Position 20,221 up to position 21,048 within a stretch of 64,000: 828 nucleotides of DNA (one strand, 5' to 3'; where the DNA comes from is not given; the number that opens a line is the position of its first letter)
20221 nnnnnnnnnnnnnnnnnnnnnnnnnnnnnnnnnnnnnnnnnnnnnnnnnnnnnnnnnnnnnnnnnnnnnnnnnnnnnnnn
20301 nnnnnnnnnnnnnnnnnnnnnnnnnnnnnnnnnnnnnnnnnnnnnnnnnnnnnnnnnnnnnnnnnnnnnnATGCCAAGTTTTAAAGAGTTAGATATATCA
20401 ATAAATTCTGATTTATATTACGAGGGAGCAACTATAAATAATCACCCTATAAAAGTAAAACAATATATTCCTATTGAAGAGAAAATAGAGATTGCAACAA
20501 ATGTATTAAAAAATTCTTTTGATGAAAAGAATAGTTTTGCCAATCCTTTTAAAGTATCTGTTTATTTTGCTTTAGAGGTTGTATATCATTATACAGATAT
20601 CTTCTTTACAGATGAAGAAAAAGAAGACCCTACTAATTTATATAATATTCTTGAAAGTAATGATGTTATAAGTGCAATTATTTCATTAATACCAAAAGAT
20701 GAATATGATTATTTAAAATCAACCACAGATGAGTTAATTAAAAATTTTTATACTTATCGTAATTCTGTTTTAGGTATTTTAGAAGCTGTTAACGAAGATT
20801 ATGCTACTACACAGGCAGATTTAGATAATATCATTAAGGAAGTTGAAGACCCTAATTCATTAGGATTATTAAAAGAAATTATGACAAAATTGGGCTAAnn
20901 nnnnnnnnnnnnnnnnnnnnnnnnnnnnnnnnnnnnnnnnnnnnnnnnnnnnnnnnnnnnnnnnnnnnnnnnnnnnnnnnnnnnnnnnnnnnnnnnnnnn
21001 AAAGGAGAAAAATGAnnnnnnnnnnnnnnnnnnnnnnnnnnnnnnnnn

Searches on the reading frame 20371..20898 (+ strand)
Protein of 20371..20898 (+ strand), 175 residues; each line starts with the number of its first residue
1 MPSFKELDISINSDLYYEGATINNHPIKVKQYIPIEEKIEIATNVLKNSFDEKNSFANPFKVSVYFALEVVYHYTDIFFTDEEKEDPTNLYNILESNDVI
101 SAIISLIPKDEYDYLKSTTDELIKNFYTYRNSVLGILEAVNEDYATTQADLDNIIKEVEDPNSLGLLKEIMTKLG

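Call 6: search_protein_families(library=pfam, proteins=[window:20371-20898:+], max_evalue=0.1)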
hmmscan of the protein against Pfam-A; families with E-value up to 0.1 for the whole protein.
window:20371-20898:+ (175 aa): 1 family
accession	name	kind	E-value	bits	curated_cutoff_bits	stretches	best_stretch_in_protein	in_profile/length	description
PF14553.12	YqbF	-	0.062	13.6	27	0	107-118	21-32/43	YqbF, hypothetical protein domain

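Call 8: search_protein_families(library=phrogs, proteins=[window:20371-20898:+], max_evalue=0.01)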
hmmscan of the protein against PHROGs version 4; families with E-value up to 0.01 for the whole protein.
window:20371-20898:+ (175 aa): 2 families
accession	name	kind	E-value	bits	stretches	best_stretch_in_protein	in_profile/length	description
phrog_30570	-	unknown function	8.3e-11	43.1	1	8-124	14-131/169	-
phrog_7383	-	unknown function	0.0006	20.6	1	64-145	71-138/162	-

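Call 36: search_protein_families(library=ncbifam, proteins=[window:20371-20898:+], max_evalue=0.1)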
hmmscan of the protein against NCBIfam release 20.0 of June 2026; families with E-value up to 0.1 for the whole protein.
window:20371-20898:+ (175 aa): 1 family
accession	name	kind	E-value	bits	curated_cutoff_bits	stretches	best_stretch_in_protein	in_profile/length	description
NF004088.0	PRK05590.1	equivalog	0.031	14.6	140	1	95-157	26-87/166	hypothetical protein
